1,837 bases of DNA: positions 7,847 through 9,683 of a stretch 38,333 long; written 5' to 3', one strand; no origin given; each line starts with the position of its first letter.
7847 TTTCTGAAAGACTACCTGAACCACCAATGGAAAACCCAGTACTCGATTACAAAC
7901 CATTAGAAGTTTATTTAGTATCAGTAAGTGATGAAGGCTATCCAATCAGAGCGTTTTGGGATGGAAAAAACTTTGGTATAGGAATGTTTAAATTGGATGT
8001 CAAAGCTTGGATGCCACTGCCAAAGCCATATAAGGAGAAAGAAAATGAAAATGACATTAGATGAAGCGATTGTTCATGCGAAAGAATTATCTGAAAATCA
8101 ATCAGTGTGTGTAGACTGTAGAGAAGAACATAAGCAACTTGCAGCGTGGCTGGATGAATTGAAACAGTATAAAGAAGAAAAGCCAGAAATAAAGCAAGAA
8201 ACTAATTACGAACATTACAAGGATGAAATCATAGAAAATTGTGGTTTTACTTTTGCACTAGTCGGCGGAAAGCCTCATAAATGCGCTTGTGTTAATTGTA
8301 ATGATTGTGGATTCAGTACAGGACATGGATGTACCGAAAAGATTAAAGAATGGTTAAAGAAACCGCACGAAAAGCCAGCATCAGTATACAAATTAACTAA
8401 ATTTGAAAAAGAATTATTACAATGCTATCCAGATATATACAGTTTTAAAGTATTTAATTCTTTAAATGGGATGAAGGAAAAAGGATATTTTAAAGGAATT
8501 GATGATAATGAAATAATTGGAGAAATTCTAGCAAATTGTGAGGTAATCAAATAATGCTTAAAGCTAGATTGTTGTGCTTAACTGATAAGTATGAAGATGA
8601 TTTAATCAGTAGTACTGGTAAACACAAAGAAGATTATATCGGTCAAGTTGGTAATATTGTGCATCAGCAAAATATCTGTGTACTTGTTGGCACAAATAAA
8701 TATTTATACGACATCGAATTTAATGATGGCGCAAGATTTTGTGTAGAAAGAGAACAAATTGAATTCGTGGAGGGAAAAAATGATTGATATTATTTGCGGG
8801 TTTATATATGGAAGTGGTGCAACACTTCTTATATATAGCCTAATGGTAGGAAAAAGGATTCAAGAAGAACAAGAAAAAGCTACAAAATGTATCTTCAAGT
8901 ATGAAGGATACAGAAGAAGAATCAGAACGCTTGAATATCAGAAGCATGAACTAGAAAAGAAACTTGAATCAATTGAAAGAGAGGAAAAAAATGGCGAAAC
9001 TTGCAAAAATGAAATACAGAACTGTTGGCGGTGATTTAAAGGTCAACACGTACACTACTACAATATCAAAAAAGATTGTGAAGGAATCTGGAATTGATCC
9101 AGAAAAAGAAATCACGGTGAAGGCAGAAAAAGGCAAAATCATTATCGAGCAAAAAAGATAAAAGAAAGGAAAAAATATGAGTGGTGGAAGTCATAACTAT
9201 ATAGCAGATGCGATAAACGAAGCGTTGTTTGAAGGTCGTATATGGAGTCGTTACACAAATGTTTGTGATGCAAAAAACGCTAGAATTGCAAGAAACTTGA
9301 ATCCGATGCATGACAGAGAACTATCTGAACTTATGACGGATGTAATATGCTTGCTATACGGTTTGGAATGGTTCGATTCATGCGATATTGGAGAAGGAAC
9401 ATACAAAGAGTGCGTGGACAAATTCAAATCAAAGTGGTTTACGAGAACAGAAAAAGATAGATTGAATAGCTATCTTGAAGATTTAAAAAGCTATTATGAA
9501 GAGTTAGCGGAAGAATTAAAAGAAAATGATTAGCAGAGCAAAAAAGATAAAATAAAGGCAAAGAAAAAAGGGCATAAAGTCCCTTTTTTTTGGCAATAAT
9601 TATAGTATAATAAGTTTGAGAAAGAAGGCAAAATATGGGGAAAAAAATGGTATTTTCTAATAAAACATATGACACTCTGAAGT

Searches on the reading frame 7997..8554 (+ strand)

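Call 20: search_protein_families(library=phrogs, proteins=[window:7997-8554:+], max_evalue=0.001)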
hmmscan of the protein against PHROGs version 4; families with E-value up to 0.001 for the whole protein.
window:7997-8554:+ (185 aa): 2 families
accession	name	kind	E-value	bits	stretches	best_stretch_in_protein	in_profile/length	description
phrog_33451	-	unknown function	5.7e-14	52.7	1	19-61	2-43/47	-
phrog_22292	-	unknown function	9.1e-10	39.5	1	69-143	2-77/155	-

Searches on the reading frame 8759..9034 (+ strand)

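Call 10: search_protein_families(library=pfam, proteins=[window:8759-9034:+], max_evalue=0.01)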
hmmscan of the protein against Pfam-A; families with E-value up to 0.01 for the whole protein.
window:8759-9034:+ (91 aa): 1 family
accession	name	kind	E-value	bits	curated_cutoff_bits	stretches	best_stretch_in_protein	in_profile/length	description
PF12241.14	Enoyl_reductase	-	0.0077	16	22.1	1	4-76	36-106/236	Trans-2-enoyl-CoA reductase catalytic region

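Call 20: search_protein_families(library=phrogs, proteins=[window:8759-9034:+], max_evalue=0.001)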
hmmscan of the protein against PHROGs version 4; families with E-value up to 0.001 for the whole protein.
window:8759-9034:+ (91 aa): 0 families

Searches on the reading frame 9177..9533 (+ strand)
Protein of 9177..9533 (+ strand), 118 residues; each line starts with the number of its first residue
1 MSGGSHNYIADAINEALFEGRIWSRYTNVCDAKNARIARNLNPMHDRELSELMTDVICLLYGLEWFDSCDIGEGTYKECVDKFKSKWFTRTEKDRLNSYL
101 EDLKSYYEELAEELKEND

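Call 20: search_protein_families(library=phrogs, proteins=[window:9177-9533:+], max_evalue=0.001)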
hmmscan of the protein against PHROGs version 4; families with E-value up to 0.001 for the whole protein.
window:9177-9533:+ (118 aa): 1 family
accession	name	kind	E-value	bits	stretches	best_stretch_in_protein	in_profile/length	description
phrog_6724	-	unknown function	1.2e-05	27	1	1-85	1-96/100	-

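Call 93: search_protein_families(library=pfam, proteins=[window:9177-9533:+], max_evalue=0.001)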
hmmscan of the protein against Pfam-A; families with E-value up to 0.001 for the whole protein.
window:9177-9533:+ (118 aa): 0 families
